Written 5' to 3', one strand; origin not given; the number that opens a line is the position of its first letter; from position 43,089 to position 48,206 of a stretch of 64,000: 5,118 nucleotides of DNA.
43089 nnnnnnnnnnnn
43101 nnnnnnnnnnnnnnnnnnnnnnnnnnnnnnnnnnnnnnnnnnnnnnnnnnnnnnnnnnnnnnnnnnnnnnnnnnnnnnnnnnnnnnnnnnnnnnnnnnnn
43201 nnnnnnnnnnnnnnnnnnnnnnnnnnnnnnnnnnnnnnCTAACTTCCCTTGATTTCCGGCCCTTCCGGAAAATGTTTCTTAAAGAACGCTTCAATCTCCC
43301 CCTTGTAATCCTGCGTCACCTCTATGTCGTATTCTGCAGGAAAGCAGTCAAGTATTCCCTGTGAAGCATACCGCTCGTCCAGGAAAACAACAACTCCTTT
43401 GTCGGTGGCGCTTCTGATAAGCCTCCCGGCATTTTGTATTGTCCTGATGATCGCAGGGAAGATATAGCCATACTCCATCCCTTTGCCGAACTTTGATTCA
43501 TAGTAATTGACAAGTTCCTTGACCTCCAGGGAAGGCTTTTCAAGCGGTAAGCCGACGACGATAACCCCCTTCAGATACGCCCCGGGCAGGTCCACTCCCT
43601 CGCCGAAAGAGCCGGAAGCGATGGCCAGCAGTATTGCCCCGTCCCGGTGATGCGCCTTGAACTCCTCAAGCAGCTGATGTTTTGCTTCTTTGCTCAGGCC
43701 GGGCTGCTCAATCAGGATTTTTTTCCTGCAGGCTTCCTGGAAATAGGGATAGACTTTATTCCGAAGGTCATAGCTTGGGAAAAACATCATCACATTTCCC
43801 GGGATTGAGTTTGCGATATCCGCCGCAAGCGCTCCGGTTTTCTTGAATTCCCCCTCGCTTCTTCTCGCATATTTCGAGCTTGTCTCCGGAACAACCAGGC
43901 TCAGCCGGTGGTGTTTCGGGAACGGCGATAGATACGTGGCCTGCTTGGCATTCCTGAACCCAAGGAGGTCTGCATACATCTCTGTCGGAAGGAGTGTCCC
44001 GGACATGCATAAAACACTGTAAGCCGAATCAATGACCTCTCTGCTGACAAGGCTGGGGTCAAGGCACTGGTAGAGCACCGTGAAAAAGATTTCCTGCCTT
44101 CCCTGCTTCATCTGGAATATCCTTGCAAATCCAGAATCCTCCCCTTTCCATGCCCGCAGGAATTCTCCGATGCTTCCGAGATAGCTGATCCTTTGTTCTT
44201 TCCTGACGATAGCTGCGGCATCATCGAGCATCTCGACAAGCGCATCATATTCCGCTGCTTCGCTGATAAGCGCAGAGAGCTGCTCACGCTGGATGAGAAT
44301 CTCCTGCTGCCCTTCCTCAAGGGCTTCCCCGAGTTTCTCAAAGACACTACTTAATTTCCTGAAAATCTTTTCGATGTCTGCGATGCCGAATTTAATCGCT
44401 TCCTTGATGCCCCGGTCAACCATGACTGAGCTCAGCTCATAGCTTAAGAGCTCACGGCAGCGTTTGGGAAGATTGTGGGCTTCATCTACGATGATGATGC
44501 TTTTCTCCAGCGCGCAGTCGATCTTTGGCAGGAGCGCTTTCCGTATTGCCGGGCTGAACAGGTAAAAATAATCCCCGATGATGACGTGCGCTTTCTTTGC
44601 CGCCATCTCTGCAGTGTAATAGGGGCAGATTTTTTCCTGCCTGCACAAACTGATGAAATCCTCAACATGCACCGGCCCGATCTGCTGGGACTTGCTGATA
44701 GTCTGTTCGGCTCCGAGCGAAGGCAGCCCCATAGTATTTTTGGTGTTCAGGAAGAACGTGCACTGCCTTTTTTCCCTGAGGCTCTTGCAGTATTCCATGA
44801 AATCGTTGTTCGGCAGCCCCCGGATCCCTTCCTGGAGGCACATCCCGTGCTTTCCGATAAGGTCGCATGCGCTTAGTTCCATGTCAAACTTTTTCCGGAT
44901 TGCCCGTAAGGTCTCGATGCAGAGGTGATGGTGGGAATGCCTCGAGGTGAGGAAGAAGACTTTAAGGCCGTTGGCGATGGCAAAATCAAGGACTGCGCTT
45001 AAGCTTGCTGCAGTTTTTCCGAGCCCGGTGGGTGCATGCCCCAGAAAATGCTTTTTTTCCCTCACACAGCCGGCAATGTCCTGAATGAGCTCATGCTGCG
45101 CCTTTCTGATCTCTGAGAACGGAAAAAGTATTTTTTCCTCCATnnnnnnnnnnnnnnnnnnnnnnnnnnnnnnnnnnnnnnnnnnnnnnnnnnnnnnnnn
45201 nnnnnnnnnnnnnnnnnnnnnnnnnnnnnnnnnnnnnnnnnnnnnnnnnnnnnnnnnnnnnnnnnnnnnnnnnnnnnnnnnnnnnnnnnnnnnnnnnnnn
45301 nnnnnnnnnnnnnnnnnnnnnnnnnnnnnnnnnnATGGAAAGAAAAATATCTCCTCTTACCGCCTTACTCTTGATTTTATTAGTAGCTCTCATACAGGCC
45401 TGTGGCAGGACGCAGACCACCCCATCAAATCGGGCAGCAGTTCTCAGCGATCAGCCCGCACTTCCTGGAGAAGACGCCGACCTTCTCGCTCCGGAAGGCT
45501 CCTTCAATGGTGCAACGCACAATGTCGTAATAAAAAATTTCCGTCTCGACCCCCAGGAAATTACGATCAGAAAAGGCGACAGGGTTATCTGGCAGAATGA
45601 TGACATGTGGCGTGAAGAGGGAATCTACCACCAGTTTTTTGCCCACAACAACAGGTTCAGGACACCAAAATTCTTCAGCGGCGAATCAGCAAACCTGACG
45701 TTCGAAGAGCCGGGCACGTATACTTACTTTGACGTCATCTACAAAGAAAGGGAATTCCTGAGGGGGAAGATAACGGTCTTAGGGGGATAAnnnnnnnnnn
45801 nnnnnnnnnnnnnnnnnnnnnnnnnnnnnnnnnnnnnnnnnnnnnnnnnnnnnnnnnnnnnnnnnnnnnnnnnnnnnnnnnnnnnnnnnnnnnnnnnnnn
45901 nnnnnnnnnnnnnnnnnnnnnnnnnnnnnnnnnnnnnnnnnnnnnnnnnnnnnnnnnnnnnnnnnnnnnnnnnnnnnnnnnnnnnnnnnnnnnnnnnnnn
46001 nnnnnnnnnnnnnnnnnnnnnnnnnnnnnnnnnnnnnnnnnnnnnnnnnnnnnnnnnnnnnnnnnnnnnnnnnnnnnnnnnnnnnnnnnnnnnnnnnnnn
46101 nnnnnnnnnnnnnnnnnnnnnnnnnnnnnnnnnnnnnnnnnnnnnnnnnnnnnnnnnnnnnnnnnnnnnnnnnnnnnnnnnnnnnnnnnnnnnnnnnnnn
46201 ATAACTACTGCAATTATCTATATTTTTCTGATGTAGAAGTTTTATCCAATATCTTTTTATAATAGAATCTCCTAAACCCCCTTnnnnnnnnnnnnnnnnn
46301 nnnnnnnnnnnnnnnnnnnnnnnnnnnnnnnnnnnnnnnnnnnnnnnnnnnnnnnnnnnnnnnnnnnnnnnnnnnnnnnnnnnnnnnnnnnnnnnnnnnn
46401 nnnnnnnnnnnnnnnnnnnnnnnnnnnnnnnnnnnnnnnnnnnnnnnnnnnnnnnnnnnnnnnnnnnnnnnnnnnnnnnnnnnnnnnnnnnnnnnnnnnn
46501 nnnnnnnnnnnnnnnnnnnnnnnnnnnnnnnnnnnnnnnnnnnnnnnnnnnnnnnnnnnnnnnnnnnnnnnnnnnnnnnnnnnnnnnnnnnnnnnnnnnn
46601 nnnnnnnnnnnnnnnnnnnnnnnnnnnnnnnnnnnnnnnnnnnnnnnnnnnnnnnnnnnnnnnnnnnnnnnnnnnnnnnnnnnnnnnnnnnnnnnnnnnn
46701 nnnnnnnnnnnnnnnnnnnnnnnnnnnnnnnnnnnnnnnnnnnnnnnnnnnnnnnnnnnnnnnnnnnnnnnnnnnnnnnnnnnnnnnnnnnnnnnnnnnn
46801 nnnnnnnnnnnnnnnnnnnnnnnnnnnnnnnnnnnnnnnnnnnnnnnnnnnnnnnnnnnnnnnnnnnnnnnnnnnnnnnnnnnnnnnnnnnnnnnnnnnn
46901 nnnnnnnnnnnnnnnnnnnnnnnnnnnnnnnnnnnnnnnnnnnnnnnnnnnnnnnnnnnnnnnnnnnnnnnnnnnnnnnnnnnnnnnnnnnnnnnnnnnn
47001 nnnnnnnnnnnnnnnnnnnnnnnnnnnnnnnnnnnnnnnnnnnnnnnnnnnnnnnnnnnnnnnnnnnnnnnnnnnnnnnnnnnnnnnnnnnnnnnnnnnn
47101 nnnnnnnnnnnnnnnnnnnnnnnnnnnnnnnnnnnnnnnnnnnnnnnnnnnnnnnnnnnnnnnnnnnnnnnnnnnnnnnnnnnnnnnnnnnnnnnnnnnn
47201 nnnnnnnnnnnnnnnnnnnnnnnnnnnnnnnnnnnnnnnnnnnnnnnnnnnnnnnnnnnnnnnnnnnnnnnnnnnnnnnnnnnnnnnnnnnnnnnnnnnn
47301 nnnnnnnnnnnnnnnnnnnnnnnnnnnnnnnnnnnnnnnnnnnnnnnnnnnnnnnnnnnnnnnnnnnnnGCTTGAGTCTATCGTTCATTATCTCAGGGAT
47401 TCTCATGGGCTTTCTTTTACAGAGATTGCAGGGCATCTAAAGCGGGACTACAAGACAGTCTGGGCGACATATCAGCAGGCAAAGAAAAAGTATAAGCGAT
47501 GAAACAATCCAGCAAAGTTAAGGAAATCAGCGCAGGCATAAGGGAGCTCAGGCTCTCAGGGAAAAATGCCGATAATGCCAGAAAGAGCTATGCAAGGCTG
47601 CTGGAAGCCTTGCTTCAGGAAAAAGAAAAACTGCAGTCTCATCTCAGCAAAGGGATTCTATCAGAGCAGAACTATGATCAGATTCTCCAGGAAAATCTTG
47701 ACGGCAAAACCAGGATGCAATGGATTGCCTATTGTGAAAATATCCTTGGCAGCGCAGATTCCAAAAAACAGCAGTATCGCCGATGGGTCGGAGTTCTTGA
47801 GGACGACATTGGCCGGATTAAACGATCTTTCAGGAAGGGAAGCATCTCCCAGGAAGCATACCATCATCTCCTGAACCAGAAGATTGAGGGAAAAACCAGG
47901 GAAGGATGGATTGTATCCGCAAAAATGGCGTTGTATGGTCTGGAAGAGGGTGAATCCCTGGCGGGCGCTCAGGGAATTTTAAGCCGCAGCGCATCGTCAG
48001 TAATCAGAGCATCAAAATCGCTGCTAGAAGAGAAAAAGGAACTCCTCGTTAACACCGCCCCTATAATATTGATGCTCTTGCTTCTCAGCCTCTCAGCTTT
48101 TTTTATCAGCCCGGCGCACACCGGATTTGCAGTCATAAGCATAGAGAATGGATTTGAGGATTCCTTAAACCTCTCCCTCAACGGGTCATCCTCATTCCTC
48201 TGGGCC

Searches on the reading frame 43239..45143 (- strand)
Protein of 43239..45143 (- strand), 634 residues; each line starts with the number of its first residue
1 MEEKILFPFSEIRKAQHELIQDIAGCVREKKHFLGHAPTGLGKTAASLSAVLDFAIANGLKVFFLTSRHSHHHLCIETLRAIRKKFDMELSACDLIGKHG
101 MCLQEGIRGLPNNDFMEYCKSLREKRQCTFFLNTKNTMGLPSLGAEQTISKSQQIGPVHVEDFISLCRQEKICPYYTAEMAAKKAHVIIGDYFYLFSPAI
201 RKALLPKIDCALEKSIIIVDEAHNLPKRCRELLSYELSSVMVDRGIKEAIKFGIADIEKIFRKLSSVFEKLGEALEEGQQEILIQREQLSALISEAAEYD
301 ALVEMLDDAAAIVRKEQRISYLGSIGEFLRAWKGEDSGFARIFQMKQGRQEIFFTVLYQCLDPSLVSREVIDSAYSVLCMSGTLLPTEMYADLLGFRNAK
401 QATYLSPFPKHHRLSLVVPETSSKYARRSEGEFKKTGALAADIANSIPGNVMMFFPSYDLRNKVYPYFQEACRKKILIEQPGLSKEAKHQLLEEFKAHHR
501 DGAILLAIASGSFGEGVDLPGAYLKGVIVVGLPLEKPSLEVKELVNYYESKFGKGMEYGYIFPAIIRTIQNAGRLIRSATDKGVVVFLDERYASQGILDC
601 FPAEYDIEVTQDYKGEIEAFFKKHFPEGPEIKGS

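Call 11: search_protein_families(library=pfam, proteins=[window:43239-45143:-], max_evalue=0.01)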
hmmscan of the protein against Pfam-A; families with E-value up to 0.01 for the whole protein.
window:43239-45143:- (634 aa): 6 families
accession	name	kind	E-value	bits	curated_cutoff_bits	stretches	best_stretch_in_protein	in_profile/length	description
PF13307.12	Helicase_C_2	-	6.2e-41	140.7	25.3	1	442-602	3-164/170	Helicase C-terminal domain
PF06733.21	DEAD_2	-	1.6e-26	93.5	21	1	69-239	6-169/172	DEAD_2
PF06777.17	HBB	-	1.7e-10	41.3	30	1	302-425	69-188/190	Helical and beta-bridge domain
PF04851.21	ResIII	-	4.4e-08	33.6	22.5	1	11-232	3-146/164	Type III restriction enzyme, res subunit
PF00270.35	DEAD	-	1.5e-06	28.5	26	1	14-96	2-80/167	DEAD/DEAH box helicase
PF01695.23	IstB_IS21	-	0.0052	16.7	24.1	0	7-74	67-135/238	IstB-like ATP binding protein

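Call 16: find_encoding_contigs(protein=window:43239-45143:-, flank=10000, max_places=4)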
Protein window:43239-45143:- (634 aa): 3 contigs read that carry it; 1 place shown.
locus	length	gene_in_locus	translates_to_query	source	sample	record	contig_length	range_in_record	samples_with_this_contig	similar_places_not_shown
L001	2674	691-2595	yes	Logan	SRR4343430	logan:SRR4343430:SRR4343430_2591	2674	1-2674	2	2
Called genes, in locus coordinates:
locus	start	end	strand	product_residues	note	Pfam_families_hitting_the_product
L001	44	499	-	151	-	-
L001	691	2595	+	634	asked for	PF00270:DEAD (faint), PF04851:ResIII (weak), PF06733:DEAD_2, PF13307:Helicase_C_2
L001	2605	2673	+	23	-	?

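Call 20: find_related_loci(query=window:43239-45143:-, collection=genome_contigs, flank=10000)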
Query window:43239-45143:- (634 aa) in genome_contigs; peptide patterns used: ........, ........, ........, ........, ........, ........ (x = any residue, [..] = any of these).
54 stretches matched a pattern; 8 encode a relative of the query (tblastn E <= 1e-3); 8 distinct loci.
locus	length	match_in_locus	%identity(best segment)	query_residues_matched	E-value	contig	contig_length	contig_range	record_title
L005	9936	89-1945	59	5-623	0e+0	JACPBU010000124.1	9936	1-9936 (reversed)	MAG: Candidatus Woesearchaeota archaeon isolate NC_groundwater_265_Ag_S-0.2um_45_7 S5_GD2017_2_S2_scaffold_11809, whole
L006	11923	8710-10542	46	5-621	0e+0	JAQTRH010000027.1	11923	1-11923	MAG: Candidatus Nanoarchaeia archaeon isolate STB_159 NODE_13574_length_11923_cov_2.681587_Sandtown_B, whole genome shot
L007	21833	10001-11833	45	5-621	0e+0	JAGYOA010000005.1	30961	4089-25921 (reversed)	Candidatus Woesearchaeota archaeon isolate M55A3 5, whole genome shotgun sequence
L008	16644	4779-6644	44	1-624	1e-174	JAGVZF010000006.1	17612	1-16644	Candidatus Woesearchaeota archaeon isolate RIFCSPHIGHO2_01_FULL_29_27 rifcsphigho2_01_scaffold_16507, whole genome shotg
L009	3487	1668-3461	40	4-613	4e-153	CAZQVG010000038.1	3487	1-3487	MAG TPA_asm: Candidatus Woesearchaeota archaeon isolate binchicken_co64_117 genome assembly, contig: NODE_16609_length_3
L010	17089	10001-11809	38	6-622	6e-138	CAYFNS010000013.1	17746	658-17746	MAG TPA_asm: Candidatus Woesearchaeota archaeon isolate ERP019367_co2_146 genome assembly, contig: NODE_2179_length_1774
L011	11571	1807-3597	38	6-614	7e-138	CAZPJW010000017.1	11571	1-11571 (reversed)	MAG TPA_asm: Candidatus Woesearchaeota archaeon isolate binchicken_co141_105 genome assembly, contig: NODE_22196_length_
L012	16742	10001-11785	37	6-613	4e-135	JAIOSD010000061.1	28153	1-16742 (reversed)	MAG: archaeon isolate SMBSF35 bin_108_k127_394889, whole genome shotgun sequence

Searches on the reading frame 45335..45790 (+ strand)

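Call 11: search_protein_families(library=pfam, proteins=[window:45335-45790:+], max_evalue=0.01)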
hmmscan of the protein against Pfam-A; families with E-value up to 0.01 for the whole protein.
window:45335-45790:+ (151 aa): 2 families
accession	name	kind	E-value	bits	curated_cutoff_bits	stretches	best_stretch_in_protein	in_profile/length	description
PF13473.12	Cupredoxin_1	-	6.3e-05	23.4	27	1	59-148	20-104/104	Cupredoxin-like domain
PF00127.26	Copper-bind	-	0.00019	22.3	21.2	0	68-147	11-97/99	Copper binding proteins, plastocyanin/azurin family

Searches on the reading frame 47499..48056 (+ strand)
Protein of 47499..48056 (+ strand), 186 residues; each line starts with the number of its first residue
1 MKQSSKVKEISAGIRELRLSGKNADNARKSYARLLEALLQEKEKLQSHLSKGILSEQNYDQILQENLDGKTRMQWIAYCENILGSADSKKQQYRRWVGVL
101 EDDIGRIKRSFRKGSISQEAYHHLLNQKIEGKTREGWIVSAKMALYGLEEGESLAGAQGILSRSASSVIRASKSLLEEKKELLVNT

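Call 105: search_protein_families(library=pfam, proteins=[window:47499-48056:+], max_evalue=0.1)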
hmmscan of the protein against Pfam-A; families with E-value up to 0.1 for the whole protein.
window:47499-48056:+ (186 aa): 3 families
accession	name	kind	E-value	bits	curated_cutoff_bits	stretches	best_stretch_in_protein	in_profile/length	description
PF24099.1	RBD_DGKtheta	-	0.00032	21.2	27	0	54-77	15-38/80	Diacylglycerol kinase theta, RNA-binding domain-like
PF21616.3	Topo-V_HhH_2_2nd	-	0.022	15.2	27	0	92-122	23-53/58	Topoisomerase V, second (HhH)2 tandem domain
PF13863.11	DUF4200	-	0.032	15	29.7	1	15-73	6-64/119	Domain of unknown function (DUF4200)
